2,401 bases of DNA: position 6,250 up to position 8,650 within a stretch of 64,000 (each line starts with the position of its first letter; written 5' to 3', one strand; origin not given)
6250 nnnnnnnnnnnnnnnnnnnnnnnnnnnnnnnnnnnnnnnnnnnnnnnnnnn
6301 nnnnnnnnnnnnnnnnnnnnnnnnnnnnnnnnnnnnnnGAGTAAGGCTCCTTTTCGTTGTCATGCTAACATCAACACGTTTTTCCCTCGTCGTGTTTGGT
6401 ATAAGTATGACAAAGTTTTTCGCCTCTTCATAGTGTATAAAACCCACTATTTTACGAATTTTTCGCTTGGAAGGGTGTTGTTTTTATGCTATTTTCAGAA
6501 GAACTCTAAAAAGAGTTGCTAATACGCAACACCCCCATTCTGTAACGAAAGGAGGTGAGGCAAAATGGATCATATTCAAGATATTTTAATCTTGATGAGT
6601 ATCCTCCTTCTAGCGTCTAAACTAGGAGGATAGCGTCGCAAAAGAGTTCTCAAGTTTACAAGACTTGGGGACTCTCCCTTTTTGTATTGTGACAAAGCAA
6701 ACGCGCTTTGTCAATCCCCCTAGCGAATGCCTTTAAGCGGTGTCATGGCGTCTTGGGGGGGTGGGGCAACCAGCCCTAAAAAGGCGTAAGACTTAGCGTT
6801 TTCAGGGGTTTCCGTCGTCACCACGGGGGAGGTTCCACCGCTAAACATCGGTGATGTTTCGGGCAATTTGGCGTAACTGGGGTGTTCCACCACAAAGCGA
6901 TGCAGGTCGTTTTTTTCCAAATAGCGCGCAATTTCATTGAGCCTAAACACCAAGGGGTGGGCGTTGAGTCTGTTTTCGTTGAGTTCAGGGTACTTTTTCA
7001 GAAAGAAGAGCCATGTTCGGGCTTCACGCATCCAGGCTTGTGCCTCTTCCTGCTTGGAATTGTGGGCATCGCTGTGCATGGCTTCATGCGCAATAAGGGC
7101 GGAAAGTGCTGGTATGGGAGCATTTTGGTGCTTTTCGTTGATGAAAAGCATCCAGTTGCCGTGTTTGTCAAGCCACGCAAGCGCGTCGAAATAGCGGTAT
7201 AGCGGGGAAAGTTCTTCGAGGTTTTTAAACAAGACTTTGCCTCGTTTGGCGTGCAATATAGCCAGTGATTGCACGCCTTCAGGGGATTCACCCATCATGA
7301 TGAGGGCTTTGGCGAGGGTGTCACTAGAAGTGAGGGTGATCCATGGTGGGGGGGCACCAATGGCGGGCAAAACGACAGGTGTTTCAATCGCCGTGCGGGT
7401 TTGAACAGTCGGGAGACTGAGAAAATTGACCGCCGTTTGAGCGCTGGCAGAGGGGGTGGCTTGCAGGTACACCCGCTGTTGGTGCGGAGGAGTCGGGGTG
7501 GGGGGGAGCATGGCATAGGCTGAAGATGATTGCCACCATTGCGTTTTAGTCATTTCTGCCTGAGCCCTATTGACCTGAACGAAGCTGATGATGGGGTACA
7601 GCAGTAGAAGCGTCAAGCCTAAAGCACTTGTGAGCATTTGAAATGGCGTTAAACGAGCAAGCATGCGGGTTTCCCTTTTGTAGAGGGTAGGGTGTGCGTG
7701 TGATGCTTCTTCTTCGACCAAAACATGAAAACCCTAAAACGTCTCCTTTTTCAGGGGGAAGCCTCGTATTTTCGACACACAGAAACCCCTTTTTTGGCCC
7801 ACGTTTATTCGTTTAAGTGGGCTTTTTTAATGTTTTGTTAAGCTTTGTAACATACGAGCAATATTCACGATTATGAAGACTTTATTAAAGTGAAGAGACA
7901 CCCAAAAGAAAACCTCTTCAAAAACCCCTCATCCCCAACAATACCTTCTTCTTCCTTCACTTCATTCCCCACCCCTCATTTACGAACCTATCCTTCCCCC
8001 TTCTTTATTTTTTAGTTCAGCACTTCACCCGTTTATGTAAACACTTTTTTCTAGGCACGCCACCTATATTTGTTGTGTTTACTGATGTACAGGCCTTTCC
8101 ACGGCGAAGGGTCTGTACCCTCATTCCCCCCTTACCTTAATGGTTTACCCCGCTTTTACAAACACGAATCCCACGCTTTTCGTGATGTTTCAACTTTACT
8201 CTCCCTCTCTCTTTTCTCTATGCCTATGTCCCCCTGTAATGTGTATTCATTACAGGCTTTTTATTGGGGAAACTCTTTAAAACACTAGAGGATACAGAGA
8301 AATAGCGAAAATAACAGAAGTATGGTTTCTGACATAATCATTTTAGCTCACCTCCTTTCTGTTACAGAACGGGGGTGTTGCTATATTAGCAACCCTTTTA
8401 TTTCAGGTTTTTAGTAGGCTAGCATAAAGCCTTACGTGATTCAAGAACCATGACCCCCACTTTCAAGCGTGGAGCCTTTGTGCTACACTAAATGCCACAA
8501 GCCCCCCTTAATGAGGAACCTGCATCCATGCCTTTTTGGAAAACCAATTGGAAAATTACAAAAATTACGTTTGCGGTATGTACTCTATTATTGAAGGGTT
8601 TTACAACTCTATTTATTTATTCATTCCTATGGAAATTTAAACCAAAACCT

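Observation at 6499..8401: About 60-bp inverted repeats bracketing a 1.8-kb segment, each carrying an operator-like palindrome, a perfect Shine-Dalgarno sequence and an 18-22 aa hydrophobic micro-ORF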

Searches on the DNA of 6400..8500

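Call 19: search_rna_families(source=window, start=6400, end=8500, threshold=evalue, max_evalue=10)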
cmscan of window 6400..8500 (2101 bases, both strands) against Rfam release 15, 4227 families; matches with E-value up to 10: 5.
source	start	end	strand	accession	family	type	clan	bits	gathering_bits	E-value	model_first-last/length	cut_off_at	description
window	6522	6633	-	RF00515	PyrR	Cis-reg;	-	21.3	54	5.6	1-115/115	no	PyrR binding site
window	7731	7830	+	RF02837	anti-hemB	Gene; sRNA;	-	18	49.5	0.42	1-81/81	no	Burkholderia RNA 7 (anti-hemB)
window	6667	6733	+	RF02825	LPR17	Gene; sRNA;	-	15.3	98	0.88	1-257/257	no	Legionella RNA 17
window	8290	8343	-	RF02480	GlsR14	Gene; snRNA; snoRNA; CD-box;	-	15.3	90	1.7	1-68/68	no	Small nucleolar RNA GlsR14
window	8227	8291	+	RF00140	Alpha_RBS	Cis-reg;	-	12.7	38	7.8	4-71/110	no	Alpha operon ribosome binding site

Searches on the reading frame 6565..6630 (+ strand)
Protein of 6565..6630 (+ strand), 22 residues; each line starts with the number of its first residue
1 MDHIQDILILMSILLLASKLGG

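Call 33: search_protein_families(library=pfam, proteins=[window:6565-6630:+], max_evalue=10)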
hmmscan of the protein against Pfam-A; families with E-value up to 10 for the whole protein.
seq(22 aa): 0 families

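Call 64: list_cluster_members(proteins=[window:6565-6630:+, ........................, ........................, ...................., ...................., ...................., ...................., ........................])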
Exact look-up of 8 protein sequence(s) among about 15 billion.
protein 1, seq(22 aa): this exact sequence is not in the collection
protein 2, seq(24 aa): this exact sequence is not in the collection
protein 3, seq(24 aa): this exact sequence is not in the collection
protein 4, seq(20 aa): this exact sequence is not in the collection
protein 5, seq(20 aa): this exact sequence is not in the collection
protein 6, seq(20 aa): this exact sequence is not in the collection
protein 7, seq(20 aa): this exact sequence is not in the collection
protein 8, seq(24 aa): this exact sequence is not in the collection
